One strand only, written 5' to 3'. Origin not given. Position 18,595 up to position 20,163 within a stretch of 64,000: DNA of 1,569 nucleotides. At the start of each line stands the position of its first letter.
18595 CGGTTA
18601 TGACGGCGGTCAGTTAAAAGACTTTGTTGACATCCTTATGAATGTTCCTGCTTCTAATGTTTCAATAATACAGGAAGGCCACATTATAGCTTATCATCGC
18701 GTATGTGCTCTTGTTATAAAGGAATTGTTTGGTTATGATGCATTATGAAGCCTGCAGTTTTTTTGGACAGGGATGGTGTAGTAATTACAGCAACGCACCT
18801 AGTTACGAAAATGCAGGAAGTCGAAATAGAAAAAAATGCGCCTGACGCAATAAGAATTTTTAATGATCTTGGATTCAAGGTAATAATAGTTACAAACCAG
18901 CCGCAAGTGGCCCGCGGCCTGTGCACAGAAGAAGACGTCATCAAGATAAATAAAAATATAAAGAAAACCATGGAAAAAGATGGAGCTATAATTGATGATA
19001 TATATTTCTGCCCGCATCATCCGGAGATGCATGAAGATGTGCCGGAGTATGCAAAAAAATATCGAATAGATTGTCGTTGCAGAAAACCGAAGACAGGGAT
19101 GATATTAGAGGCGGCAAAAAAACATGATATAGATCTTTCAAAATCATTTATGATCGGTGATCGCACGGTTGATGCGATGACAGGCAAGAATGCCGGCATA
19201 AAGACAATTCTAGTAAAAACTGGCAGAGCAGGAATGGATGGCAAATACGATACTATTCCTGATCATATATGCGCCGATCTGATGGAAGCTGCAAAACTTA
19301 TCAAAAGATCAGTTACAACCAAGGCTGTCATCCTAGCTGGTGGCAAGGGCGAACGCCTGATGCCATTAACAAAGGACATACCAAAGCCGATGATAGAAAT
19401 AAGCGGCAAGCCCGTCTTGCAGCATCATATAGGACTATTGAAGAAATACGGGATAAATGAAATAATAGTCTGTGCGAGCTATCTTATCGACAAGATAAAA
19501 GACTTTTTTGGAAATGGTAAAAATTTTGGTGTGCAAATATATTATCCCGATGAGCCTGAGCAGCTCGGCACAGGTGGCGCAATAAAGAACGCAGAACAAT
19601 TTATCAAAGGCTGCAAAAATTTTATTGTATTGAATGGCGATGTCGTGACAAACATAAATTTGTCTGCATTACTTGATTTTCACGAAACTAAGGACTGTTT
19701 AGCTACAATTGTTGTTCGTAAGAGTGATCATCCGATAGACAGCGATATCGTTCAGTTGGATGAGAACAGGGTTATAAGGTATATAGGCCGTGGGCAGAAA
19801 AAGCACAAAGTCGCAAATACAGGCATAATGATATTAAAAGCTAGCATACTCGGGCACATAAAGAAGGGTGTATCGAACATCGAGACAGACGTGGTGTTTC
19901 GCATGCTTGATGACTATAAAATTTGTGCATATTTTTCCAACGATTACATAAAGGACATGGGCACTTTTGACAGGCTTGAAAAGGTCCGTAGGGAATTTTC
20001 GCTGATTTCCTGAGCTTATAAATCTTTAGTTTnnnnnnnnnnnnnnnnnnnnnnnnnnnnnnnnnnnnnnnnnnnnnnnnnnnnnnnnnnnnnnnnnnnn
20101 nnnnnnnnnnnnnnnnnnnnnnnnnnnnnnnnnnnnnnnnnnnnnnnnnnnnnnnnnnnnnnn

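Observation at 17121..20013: Complete GDP-D-glycero-alpha-D-manno-heptose pathway in an archaeon, with a fused phosphatase-guanylyltransferase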

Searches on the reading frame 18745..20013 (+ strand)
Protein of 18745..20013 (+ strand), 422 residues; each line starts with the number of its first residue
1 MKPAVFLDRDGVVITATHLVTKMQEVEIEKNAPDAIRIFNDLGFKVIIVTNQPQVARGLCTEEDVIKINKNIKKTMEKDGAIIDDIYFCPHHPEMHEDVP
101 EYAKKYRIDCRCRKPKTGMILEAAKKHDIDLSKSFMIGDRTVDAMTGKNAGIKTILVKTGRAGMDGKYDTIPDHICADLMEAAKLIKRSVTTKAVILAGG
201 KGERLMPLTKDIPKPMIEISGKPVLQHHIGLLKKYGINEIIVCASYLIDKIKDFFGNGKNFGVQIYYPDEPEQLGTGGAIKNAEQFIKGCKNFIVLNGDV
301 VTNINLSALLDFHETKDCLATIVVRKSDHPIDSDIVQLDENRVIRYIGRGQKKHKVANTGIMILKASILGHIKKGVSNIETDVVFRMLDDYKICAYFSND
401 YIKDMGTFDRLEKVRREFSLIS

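Call 3: search_protein_families(library=pfam, proteins=[window:18745-20013:+])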
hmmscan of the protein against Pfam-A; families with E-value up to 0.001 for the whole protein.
window:18745-20013:+ (422 aa): 7 families
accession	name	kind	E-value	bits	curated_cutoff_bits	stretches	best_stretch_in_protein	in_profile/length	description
PF00483.29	NTP_transferase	-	7.7e-34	117.8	21.2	1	193-415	1-239/245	Nucleotidyl transferase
PF13242.12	Hydrolase_like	-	7.5e-16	58.2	22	1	112-182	2-75/75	HAD-hyrolase-like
PF12804.13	NTP_transf_3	-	3e-13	50.7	27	1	194-327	1-125/160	MobA-like NTP transferase domain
PF13419.12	HAD_2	-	6.6e-08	33.3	23.8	1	109-157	130-178/178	Haloacid dehalogenase-like hydrolase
PF00702.32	Hydrolase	-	1.7e-06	29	26.4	1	31-151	102-191/191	haloacid dehalogenase-like hydrolase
PF08645.17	PNK3P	-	2.3e-06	27.9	22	1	28-141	30-127/161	Polynucleotide kinase 3 phosphatase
PF01128.25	IspD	-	7.1e-05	23.1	27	0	194-244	3-51/221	2-C-methyl-D-erythritol 4-phosphate cytidylyltransferase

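Call 4: search_protein_families(library=ncbifam, proteins=[window:18745-20013:+])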
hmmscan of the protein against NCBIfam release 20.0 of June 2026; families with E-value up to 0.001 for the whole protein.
window:18745-20013:+ (422 aa): 56 families (the best 25 are shown)
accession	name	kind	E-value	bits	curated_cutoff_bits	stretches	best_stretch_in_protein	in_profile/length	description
NF006506.0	PRK08942.1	equivalog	2.7e-43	147.6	178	1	2-188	3-179/182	D-glycero-beta-D-manno-heptose 1,7-bisphosphate 7-phosphatase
NF052502.1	man1P_GTase_Rv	exception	6.4e-42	143.7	440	1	193-410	2-222/352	mannose-1-phosphate guanylyltransferase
NF045761.1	NAMPUrTaseMurU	equivalog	1.8e-39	135.9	250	1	193-415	2-224/226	N-acetylmuramate alpha-1-phosphate uridylyltransferase MurU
TIGR01656.1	Histidinol-ppas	subfamily_domain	1.3e-38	132.2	84.15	1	3-157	1-146/149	histidinol-phosphate phosphatase domain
TIGR03992.1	Arch_glmU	subfamily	1.1e-37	129.8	292.1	1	193-406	2-215/393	bifunctional sugar-1-phosphate nucleotidylyltransferase/acetyltransferase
TIGR00213.1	GmhB_yaeD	subfamily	1.3e-37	129.2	149.6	1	3-174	2-166/176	D-glycero-beta-D-manno-heptose 1,7-bisphosphate 7-phosphatase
NF049965.1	GlMnHpPGnyltfHddC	equivalog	8.1e-33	113.9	300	1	193-407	2-210/221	D-glycero-D-manno-heptose 1-phosphate guanosyltransferase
TIGR01662.1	HAD-SF-IIIA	subfamily_domain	2.1e-31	108.9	44.6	1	4-159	2-140/141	HAD-IIIA family hydrolase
TIGR02623.1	G1P_cyt_trans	equivalog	5.7e-31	107.9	300.25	2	193-257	2-66/255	glucose-1-phosphate cytidylyltransferase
NF050049.1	HBPPhtaseGmhB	domain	1.2e-28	100.1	250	1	3-158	4-144/171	D-glycero-alpha-D-manno-heptose-1,7-bisphosphate 7-phosphatase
TIGR01208.1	rmlA_long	equivalog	4.8e-27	94.8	320.25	1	193-410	1-226/353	glucose-1-phosphate thymidylyltransferase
NF005264.0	PRK06769.1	equivalog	1e-26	93.8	217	1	4-186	6-171/175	HAD-IIIA family hydrolase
NF041313.1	UDPGP_AglF_Halo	equivalog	4.6e-26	91.7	400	1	193-340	2-148/234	UTP--glucose-1-phosphate uridylyltransferase AglF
NF003937.0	PRK05446.1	equivalog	4.4e-21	75.3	443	1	2-162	3-153/355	bifunctional histidinol-phosphatase/imidazoleglycerol-phosphate dehydratase HisB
NF041173.1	Sug_nt_acttase_Thmprot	equivalog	7.3e-21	74.6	600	1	193-406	2-215/405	bifunctional sugar-1-phosphate nucleotidylyltransferase/acetyltransferase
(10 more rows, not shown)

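Call 8: find_homologous_proteins(query=window:18745-20013:+, max_evalue=1e-10)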
Query window:18745-20013:+ (422 aa): 5960 proteins with E <= 1e-10 among 8000 candidates; the best 120 are listed.
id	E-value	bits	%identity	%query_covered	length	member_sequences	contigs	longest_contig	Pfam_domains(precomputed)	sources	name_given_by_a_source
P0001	2.3e-281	951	100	100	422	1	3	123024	PF00483.30,PF13419.13,PF00702.33,PF08645.18,PF13242.13,PF12804.14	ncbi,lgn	-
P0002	1.3e-188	645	67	100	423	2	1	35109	PF00483.30,PF13419.13,PF00702.33,PF08645.18,PF13242.13,PF12804.14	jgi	-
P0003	1.0e-168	580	59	99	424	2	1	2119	PF00483.30,PF13419.13,PF00702.33,PF08645.18,PF13242.13,PF12804.14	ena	-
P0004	8.4e-168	577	61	99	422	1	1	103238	PF00483.30,PF13419.13,PF00702.33,PF08645.18,PF13242.13,PF12804.14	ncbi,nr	ncbi:MAG: HAD-IIIA family hydrolase [Candidatus Aenigmarchaeota archaeon]|nr:HAD-IIIA family hydrola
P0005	3.3e-166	571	61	98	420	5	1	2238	PF00483.30,PF13419.13,PF00702.33,PF08645.18,PF13242.13,PF12804.14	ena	-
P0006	8.2e-158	544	57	99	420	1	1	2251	PF00483.30,PF13419.13,PF00702.33,PF08645.18,PF13242.13,PF12804.14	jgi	jgi:histidinol-phosphate phosphatase family protein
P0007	1.7e-152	526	55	100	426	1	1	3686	PF00483.30,PF13419.13,PF00702.33,PF08645.18,PF13242.13,PF12804.14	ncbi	-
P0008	9.0e-152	524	54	100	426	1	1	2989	PF00483.30,PF13419.13,PF00702.33,PF08645.18,PF13242.13,PF12804.14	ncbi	-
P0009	1.1e-151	524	58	98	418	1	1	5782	PF00483.30,PF13419.13,PF13242.13,PF12804.14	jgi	jgi:histidinol-phosphate phosphatase family protein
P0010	1.4e-151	523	55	99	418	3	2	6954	PF00483.30,PF13419.13,PF00702.33,PF08645.18,PF13242.13,PF12804.14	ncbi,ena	-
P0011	1.8e-151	523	56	99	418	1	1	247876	PF00483.30,PF13419.13,PF00702.33,PF08645.18,PF13242.13,PF12804.14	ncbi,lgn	-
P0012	2.6e-150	519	55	100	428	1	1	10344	PF00483.30,PF13419.13,PF00702.33,PF08645.18,PF13242.13,PF12804.14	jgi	jgi:histidinol-phosphate phosphatase family protein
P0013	1.7e-149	516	54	100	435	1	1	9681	PF00483.30,PF13419.13,PF00702.33,PF08645.18,PF13242.13,PF12804.14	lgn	-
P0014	2.4e-149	516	57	98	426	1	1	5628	PF00483.30,PF13419.13,PF13242.13,PF12804.14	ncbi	-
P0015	5.6e-148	511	54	99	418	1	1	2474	PF00483.30,PF13419.13,PF00702.33,PF08645.18,PF13242.13,PF12804.14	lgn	-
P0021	1.1e-143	497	54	99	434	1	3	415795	PF00483.30,PF13419.13,PF00702.33,PF08645.18,PF13242.13,PF12804.14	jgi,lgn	jgi:histidinol-phosphate phosphatase family protein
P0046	2.2e-132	460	52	99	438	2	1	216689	PF00483.30,PF13419.13,PF13242.13,PF12804.14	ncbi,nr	ncbi:MAG: HAD-IIIA family hydrolase [Candidatus Aenigmarchaeota archaeon]|nr:HAD-IIIA family hydrola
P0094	2.2e-115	404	46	98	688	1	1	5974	PF00483.30,PF00702.33,PF13292.12,PF00676.26,PF13242.13,PF12804.14,PF00456.27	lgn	-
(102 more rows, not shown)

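Call 9: find_encoding_contigs(protein=window:18745-20013:+, flank=10000, max_places=6)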
Protein window:18745-20013:+ (422 aa): 4 contigs read that carry it; 2 places shown.
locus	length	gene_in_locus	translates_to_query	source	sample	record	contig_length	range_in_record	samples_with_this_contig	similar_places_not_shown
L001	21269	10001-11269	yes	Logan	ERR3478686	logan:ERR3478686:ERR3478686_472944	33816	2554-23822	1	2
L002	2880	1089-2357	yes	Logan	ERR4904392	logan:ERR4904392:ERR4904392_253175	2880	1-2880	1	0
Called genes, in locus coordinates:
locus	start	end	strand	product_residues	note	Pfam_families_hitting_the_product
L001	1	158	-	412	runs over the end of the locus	PF01180:DHO_dh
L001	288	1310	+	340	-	PF00215:OMPdecase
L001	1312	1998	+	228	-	PF00156:Pribosyltran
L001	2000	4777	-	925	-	PF00270:DEAD, PF04851:ResIII, PF22590:Cas3-like_C_2 (faint), PF00271:Helicase_C, PF19306:WHD_Lhr, PF08494:DEAD_assoc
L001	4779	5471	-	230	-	PF00149:Metallophos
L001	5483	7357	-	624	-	PF00932:LTD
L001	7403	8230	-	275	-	PF00483:NTP_transferase, PF12804:NTP_transf_3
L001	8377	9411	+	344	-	PF00288:GHMP_kinases_N, PF08544:GHMP_kinases_C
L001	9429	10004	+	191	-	PF13580:SIS_2, PF01380:SIS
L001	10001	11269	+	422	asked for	PF00702:Hydrolase (faint), PF08645:PNK3P (weak), PF13419:HAD_2 (weak), PF13242:Hydrolase_like, PF00483:NTP_transferase, PF12804:NTP_transf_3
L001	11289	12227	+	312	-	PF00106:adh_short (weak), PF01073:3Beta_HSD, PF01370:Epimerase, PF02719:Polysacc_synt_2, PF04321:RmlD_sub_bind, PF07993:NAD_binding_4, PF16363:GDP_Man_Dehyd, PF13460:NAD_binding_10, +1 more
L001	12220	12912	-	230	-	PF00535:Glycos_transf_2, PF10111:Glyco_tranf_2_2, PF13641:Glyco_tranf_2_3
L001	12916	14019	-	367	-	PF13439:Glyco_transf_4, PF13477:Glyco_trans_4_2 (weak), PF13579:Glyco_trans_4_4, PF00534:Glycos_transf_1, PF13692:Glyco_trans_1_4, PF13524:Glyco_trans_1_2 (weak)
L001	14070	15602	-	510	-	PF02366:PMT, PF13231:PMT_2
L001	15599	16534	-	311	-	PF00535:Glycos_transf_2, PF13641:Glyco_tranf_2_3 (weak)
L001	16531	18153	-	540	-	PF02366:PMT, PF13231:PMT_2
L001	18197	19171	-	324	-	PF01073:3Beta_HSD, PF01370:Epimerase, PF02719:Polysacc_synt_2, PF04321:RmlD_sub_bind, PF05368:NmrA (weak), PF08659:KR (weak), PF16363:GDP_Man_Dehyd, PF13460:NAD_binding_10 (weak), +2 more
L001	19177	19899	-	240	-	PF00535:Glycos_transf_2, PF10111:Glyco_tranf_2_2, PF13641:Glyco_tranf_2_3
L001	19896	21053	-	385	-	PF13439:Glyco_transf_4, PF13477:Glyco_trans_4_2 (weak), PF13579:Glyco_trans_4_4, PF20706:GT4-conflict, PF00982:Glyco_transf_20 (faint), PF00534:Glycos_transf_1, PF13692:Glyco_trans_1_4, PF13524:Glyco_trans_1_2 (weak)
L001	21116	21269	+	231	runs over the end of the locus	PF01209:Ubie_methyltran, PF13489:Methyltransf_23, PF13649:Methyltransf_25, PF13847:Methyltransf_31, PF08241:Methyltransf_11, PF08242:Methyltransf_12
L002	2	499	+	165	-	?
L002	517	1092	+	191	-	PF13580:SIS_2, PF01380:SIS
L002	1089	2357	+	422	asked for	PF00702:Hydrolase (faint), PF08645:PNK3P (weak), PF13419:HAD_2 (weak), PF13242:Hydrolase_like, PF00483:NTP_transferase, PF12804:NTP_transf_3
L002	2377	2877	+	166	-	PF00106:adh_short (weak), PF04321:RmlD_sub_bind, PF01073:3Beta_HSD, PF01370:Epimerase, PF02719:Polysacc_synt_2, PF13460:NAD_binding_10, PF16363:GDP_Man_Dehyd, PF07993:NAD_binding_4, +2 more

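Call 11: list_cluster_members(proteins=[window:18745-20013:+, window:17121-18155:+, window:18173-18748:+, window:20033-20971:+, window:10744-13521:-, window:3574-5868:+, window:56200-59037:-, window:16147-16974:-])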
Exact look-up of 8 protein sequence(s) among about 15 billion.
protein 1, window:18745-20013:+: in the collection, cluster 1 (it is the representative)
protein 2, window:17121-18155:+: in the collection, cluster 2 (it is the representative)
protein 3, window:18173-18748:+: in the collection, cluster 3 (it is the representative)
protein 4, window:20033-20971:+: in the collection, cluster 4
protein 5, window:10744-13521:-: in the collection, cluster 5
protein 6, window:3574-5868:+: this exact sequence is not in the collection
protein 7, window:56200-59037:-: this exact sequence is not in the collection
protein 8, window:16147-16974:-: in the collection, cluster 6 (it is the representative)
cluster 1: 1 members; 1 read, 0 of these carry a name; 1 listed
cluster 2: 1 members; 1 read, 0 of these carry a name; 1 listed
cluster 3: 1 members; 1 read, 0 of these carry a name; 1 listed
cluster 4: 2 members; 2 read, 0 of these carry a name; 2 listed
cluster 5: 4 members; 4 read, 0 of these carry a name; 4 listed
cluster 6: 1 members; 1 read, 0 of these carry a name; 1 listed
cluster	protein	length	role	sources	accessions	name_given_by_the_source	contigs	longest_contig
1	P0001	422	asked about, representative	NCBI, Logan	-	-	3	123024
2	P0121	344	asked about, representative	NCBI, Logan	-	-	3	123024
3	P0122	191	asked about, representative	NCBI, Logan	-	-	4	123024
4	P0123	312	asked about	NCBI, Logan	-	-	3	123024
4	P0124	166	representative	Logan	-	-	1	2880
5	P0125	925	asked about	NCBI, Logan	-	-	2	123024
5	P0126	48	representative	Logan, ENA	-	-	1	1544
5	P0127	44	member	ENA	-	-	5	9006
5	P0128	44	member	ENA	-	-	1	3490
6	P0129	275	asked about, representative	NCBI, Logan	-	-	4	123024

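Call 13: find_related_loci(query=A2, collection=genome_contigs, flank=8000)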
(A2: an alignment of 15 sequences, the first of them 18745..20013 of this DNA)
Query A2 (422 aa) in genome_contigs; peptide patterns used: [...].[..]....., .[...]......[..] (x = any residue, [..] = any of these).
600 stretches matched a pattern (row limit reached: there are more); 586 encode a relative of the query (tblastn E <= 1e-3); the best 80 are kept; 80 distinct loci.
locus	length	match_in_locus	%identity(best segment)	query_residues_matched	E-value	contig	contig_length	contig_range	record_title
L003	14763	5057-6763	34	1-414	3e-53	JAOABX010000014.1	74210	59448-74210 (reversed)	MAG: Flavobacteriales bacterium isolate SKW189 NODE_14_length_74210_cov_5.201489, whole genome shotgun sequence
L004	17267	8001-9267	44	1-418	2e-48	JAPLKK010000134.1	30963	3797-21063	MAG: Elusimicrobia bacterium isolate LacPavin_0818_WC55_MAG_67_8 LacPavin_0818_WC55_scaffold_284414, whole genome shotgu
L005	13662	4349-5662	44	3-418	9e-48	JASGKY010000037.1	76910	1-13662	MAG: Verrucomicrobiota bacterium isolate 5N068 JMF-2111-06-0005.ont.bin.68_36, whole genome shotgun sequence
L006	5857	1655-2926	39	4-419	1e-47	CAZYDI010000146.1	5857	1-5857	MAG TPA_asm: uncultured Bacteroidales bacterium isolate SRP192927_co6_439 genome assembly, contig: NODE_37700_length_585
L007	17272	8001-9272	41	2-419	8e-48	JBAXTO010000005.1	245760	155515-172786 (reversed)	MAG: Bacteroidota bacterium isolate ELA637 MAG637_5, whole genome shotgun sequence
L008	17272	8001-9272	42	2-419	2e-47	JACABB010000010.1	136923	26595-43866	MAG: Bacteroidales bacterium isolate Cfx3-06 MAG06_10, whole genome shotgun sequence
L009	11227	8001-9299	38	5-419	2e-47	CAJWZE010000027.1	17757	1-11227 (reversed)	MAG TPA_asm: uncultured Cryomorphaceae bacterium isolate ERR598978_bin.26_MetaBAT_v2.12.1_MAG genome assembly, contig: N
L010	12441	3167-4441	37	2-418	3e-47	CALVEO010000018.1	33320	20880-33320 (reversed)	MAG: Candidatus Gastranaerophilales bacterium isolate BRZ_PK__bin14 genome assembly, contig: BRZ_PK__NODE_2090_length_33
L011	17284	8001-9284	40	2-419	2e-46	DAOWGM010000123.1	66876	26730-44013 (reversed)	MAG TPA_asm: Bacteroidales bacterium isolate CSMAG_1991 CSMAG_1991_k141_1379977_length_66876_cov_16.6195, whole genome s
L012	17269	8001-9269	40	5-419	1e-46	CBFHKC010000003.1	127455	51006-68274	MAG: uncultured Schleiferiaceae bacterium isolate AGTU_28_bin_37_strict genome assembly, contig: AGTU_28_bin_37_strict_c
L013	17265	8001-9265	47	1-419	6e-72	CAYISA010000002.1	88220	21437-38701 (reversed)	MAG TPA_asm: uncultured Candidatus Saccharibacteria bacterium isolate ERP119705_co3_270 genome assembly, contig: NODE_15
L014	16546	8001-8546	42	2-188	2e-44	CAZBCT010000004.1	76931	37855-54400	MAG TPA_asm: uncultured Candidatus Brocadia sp. isolate SRP323723_co1_49 genome assembly, contig: NODE_292_length_76931_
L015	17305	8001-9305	43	4-419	3e-44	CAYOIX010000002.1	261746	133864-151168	MAG TPA_asm: uncultured Treponemataceae bacterium isolate binchicken_co3_424 genome assembly, contig: NODE_40_length_261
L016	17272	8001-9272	42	4-419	7e-44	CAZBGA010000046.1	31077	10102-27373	MAG TPA_asm: uncultured Treponemataceae bacterium isolate binchicken_co3_301 genome assembly, contig: NODE_4452_length_3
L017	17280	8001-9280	42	2-410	2e-72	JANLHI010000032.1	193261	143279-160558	MAG: Patescibacteria group bacterium isolate P6-13 k99_221917, whole genome shotgun sequence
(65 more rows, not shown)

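Call 27: search_solved_structures(query=window:18745-20013:+, max_evalue=1e-10)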
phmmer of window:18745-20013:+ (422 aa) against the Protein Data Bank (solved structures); distinct sequences matched with E-value up to 1e-10: 38.
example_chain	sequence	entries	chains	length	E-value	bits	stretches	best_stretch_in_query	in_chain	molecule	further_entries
8x7s_B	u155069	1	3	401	5.3e-26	94.7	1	183-378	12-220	UTP--glucose-1-phosphate uridylyltransferase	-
3l8e_A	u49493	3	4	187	5.6e-25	91.4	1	3-187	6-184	D,D-heptose 1,7-bisphosphate phosphatase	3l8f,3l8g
2gmw_A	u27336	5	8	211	6.6e-25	91.1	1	3-187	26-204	D,D-heptose 1,7-bisphosphate phosphatase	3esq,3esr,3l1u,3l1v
7x8j_A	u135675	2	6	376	1.1e-24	90.4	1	192-383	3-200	Mannose-1-phosphate guanylyltransferase 1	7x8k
8yre_D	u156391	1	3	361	1.4e-24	90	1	193-383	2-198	Mannose-1-phosphate guanylyltransferase 1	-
7d72_K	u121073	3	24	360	5.5e-24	88.1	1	193-396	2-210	Mannose-1-phosphate guanyltransferase beta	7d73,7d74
4y7t_A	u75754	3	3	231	4.2e-23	85.2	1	193-309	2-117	Nucleotidyl transferase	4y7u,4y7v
7whr_B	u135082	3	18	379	2e-22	82.9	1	193-406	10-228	Nucleotidyl transferase family protein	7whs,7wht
6jq8_A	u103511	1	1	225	2.2e-21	79.5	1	194-407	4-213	Putative 6-deoxy-D-mannoheptose pathway protein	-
5xhw_A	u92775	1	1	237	2.4e-21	79.4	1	194-407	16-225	Putative 6-deoxy-D-mannoheptose pathway protein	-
8hhd_A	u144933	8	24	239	7.4e-20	74.5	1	191-415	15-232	Nucleotidyl transferase | N-acetylmuramate alpha-1-phosphate uridylyltransferase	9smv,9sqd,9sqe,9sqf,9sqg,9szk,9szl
1tzf_A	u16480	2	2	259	1.5e-18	70.2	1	191-257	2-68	Glucose-1-phosphate cytidylyltransferase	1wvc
2o2x_A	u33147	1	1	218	2.9e-18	69.3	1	3-168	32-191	hypothetical protein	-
7d72_A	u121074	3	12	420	1.8e-15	60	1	193-315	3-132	Mannose-1-phosphate guanyltransferase alpha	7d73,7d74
3l8h_A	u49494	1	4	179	3.6e-15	59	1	5-184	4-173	Putative haloacid dehalogenase-like hydrolase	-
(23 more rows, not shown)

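Call 42: find_encoding_contigs(protein=P0004, flank=7000, max_places=1)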
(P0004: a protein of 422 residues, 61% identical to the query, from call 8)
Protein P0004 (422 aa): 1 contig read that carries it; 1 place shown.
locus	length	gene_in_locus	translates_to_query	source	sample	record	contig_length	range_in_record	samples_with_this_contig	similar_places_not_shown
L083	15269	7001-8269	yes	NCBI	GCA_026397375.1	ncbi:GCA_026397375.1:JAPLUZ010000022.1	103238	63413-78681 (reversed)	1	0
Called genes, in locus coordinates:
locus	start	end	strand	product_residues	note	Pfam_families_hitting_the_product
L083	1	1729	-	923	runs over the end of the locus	PF00270:DEAD, PF04851:ResIII, PF22590:Cas3-like_C_2 (weak), PF00271:Helicase_C, PF19306:WHD_Lhr, PF08494:DEAD_assoc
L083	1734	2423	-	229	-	PF00149:Metallophos (weak)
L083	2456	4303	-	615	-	PF00932:LTD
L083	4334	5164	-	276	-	PF01402:RHH_1 (weak), PF00483:NTP_transferase, PF12804:NTP_transf_3 (weak)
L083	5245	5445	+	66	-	-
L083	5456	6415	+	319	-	PF00288:GHMP_kinases_N, PF08544:GHMP_kinases_C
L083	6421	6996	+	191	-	PF13580:SIS_2, PF01380:SIS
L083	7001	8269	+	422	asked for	PF08645:PNK3P (weak), PF00702:Hydrolase (weak), PF13419:HAD_2 (weak), PF13242:Hydrolase_like, PF00483:NTP_transferase, PF12804:NTP_transf_3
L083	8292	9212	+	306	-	PF01073:3Beta_HSD, PF01370:Epimerase, PF02719:Polysacc_synt_2, PF04321:RmlD_sub_bind, PF05368:NmrA, PF13460:NAD_binding_10, PF16363:GDP_Man_Dehyd, PF07993:NAD_binding_4, +1 more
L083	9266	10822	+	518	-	PF02366:PMT, PF13231:PMT_2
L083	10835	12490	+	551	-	PF02366:PMT (weak), PF03901:Glyco_transf_22 (faint), PF13231:PMT_2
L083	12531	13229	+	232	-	PF00535:Glycos_transf_2, PF10111:Glyco_tranf_2_2 (weak)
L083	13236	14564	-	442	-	PF01041:DegT_DnrJ_EryC1, PF01053:Cys_Met_Meta_PP (weak), PF01212:Beta_elim_lyase (weak)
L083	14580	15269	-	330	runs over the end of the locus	PF01073:3Beta_HSD, PF01370:Epimerase, PF02719:Polysacc_synt_2, PF04321:RmlD_sub_bind, PF07993:NAD_binding_4, PF08659:KR (faint), PF16363:GDP_Man_Dehyd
